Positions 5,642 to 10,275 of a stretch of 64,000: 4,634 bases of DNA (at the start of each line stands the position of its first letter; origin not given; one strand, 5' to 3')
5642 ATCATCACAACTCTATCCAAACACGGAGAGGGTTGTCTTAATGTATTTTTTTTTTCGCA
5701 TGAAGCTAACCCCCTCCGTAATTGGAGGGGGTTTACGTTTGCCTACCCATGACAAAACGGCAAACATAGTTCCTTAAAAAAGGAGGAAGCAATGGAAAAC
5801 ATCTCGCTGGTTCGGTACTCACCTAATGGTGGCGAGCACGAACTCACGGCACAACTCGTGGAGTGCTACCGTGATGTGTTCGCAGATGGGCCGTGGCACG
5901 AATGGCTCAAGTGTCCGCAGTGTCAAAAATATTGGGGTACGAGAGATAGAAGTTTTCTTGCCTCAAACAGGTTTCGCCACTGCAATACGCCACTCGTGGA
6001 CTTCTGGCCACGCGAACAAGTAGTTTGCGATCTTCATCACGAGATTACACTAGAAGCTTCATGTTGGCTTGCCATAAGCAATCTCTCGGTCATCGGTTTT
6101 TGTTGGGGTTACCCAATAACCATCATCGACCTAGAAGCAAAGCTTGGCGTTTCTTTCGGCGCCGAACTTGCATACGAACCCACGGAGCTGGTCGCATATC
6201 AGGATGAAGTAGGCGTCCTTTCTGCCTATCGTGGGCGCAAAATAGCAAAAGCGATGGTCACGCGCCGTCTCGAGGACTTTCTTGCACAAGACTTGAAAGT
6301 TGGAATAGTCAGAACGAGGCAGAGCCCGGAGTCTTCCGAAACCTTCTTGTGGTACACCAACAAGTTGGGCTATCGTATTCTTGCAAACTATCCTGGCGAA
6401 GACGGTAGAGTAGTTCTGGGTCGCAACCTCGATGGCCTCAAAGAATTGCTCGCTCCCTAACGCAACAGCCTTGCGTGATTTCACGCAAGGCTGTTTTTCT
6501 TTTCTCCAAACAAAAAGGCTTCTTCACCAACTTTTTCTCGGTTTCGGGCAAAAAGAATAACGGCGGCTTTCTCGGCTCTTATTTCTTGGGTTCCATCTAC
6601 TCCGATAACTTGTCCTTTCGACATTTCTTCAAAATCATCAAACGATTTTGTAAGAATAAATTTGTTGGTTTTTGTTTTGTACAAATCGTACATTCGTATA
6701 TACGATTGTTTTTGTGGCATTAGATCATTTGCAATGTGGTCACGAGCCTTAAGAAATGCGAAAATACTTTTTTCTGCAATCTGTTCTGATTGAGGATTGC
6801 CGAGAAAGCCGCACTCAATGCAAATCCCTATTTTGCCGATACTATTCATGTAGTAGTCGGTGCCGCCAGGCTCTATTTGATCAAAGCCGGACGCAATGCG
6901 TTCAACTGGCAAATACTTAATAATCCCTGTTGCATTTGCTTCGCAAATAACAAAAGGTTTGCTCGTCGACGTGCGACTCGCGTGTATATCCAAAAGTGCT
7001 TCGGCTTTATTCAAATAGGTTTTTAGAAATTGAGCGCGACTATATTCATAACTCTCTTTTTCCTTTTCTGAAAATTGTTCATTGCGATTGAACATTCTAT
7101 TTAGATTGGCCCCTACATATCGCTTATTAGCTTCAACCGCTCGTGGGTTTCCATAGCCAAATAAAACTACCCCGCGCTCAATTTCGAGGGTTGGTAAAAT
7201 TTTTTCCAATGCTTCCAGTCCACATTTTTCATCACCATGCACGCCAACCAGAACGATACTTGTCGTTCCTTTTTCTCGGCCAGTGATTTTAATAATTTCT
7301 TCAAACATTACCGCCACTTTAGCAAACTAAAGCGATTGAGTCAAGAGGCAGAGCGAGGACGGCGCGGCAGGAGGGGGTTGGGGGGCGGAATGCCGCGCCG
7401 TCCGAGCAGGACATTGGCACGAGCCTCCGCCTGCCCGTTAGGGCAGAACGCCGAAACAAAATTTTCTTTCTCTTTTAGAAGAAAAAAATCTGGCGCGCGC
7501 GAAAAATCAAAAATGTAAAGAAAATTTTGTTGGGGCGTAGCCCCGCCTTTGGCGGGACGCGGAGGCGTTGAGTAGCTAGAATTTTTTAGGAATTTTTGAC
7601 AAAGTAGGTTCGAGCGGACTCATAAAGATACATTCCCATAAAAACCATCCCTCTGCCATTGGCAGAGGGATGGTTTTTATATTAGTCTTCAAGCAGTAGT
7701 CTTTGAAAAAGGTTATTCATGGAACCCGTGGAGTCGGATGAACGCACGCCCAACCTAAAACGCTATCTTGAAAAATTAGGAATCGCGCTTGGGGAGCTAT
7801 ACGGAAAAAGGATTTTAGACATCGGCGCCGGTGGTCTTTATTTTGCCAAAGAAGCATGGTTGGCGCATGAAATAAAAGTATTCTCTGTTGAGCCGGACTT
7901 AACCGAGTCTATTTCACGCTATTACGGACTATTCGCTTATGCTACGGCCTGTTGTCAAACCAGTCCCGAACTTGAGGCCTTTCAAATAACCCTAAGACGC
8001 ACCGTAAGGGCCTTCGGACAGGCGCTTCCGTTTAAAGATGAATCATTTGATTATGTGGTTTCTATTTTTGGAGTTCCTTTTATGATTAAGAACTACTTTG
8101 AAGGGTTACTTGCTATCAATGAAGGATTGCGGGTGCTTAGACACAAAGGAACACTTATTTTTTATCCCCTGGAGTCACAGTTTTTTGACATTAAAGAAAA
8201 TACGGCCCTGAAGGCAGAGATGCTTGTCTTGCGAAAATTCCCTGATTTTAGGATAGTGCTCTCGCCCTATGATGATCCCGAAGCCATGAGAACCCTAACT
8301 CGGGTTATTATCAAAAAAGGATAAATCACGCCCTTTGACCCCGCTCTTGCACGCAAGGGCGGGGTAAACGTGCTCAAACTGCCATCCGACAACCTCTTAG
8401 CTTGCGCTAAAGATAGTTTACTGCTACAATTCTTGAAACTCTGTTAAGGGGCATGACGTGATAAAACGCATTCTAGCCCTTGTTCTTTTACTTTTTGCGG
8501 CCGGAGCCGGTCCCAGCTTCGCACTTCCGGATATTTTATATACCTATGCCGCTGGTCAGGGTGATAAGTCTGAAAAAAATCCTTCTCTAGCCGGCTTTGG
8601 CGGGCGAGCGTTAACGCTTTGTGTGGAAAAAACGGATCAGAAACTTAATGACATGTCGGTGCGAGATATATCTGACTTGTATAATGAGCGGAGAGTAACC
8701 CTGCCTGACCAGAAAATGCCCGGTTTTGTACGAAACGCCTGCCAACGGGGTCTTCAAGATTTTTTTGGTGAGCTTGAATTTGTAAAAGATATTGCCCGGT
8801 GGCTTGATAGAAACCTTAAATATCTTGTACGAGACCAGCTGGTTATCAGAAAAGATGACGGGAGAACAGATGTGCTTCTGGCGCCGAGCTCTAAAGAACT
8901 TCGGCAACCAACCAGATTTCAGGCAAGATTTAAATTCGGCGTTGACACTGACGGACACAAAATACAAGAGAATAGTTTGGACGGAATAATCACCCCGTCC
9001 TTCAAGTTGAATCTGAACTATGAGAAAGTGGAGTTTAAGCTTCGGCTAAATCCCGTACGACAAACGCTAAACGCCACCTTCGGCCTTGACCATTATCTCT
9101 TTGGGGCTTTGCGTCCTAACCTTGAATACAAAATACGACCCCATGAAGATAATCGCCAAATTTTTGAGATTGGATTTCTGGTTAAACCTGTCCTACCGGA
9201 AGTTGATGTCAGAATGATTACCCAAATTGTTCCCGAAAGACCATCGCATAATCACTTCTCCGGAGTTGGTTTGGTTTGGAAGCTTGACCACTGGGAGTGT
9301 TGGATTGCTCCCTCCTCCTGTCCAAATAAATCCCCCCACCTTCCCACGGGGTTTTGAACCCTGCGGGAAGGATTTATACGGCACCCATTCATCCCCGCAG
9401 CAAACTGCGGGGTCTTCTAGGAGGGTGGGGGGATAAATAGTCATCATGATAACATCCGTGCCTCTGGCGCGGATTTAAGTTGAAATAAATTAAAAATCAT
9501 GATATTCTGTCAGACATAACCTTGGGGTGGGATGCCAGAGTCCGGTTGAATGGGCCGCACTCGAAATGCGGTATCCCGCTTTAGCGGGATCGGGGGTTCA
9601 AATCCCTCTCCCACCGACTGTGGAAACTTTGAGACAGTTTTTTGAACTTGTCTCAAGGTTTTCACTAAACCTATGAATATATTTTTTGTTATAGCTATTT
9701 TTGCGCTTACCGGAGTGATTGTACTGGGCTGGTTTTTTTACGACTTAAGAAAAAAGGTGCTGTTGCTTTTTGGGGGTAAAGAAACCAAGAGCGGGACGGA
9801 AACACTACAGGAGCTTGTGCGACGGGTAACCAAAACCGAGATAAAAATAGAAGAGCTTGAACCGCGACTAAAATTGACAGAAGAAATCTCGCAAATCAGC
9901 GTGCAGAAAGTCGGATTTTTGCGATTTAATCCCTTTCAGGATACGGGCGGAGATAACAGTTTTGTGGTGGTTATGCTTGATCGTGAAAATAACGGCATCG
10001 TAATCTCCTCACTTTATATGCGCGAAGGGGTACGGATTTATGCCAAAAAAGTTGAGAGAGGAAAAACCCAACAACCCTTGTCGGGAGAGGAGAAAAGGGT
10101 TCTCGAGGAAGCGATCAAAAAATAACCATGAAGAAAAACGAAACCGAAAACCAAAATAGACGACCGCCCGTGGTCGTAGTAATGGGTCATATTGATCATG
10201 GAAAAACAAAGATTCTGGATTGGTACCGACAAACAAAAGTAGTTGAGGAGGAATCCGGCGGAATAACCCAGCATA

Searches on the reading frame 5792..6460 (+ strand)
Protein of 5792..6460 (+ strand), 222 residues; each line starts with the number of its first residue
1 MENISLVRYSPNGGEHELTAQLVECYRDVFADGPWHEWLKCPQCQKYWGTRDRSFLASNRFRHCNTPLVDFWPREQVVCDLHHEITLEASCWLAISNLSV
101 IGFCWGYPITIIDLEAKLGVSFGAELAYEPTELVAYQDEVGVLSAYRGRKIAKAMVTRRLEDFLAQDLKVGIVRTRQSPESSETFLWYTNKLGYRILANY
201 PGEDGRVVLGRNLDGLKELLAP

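Call 48: search_protein_families(library=pfam, proteins=[window:5792-6460:+], max_evalue=0.01)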
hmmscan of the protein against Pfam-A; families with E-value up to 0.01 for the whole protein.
window:5792-6460:+ (222 aa): 3 families
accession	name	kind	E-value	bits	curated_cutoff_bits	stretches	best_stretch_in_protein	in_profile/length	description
PF00583.31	Acetyltransf_1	-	0.00066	20.4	20.7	1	70-166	14-91/116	Acetyltransferase (GNAT) family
PF14542.12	Acetyltransf_CG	-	0.0013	19.2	30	1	123-170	12-60/80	GCN5-related N-acetyl-transferase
PF13508.13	Acetyltransf_7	-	0.0022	18.8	27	1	91-170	5-62/84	Acetyltransferase (GNAT) domain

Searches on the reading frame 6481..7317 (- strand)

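Call 48: search_protein_families(library=pfam, proteins=[window:6481-7317:-], max_evalue=0.01)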
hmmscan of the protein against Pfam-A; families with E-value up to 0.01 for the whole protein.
window:6481-7317:- (278 aa): 3 families
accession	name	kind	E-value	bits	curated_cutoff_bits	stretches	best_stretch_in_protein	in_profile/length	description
PF24827.1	AstE_AspA_cat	-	1.9e-20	73.7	25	1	18-181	3-179/192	Succinylglutamate desuccinylase/Aspartoacylase catalytic domain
PF17033.10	Peptidase_M99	-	0.0047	16.9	27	1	10-112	29-128/267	Carboxypeptidase controlling helical cell shape catalytic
PF04952.20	AstE_AspA_hybrid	-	0.0055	17.1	25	1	218-269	20-71/76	AstE/AspA barrel-sandwich hybrid domain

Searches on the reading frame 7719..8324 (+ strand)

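Call 48: search_protein_families(library=pfam, proteins=[window:7719-8324:+], max_evalue=0.01)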
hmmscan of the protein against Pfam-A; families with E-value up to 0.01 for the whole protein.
window:7719-8324:+ (201 aa): 3 families
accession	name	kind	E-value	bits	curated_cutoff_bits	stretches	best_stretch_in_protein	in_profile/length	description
PF08241.18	Methyltransf_11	-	3e-06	28.2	21.2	1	76-148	22-95/95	Methyltransferase domain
PF01209.24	Ubie_methyltran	-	0.0023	17.7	20.1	1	95-147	102-150/233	ubiE/COQ5 methyltransferase family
PF13649.12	Methyltransf_25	-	0.0068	17.5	27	0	96-144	51-97/97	Methyltransferase domain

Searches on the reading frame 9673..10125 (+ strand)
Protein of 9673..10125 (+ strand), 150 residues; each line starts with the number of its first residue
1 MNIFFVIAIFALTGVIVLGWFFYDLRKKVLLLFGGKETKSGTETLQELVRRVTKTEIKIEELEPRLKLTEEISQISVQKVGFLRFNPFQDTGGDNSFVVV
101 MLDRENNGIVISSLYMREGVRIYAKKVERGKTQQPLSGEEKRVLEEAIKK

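Call 48: search_protein_families(library=pfam, proteins=[window:9673-10125:+], max_evalue=0.01)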
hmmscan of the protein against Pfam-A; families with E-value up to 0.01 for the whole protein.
window:9673-10125:+ (150 aa): 2 families
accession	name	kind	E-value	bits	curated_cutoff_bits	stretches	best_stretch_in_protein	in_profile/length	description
PF14584.11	DUF4446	-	1.3e-34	119.8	27.4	1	3-147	5-149/150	Protein of unknown function (DUF4446)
PF07193.17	DUF1408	-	0.0086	16.2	27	0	102-148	26-70/75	Protein of unknown function (DUF1408)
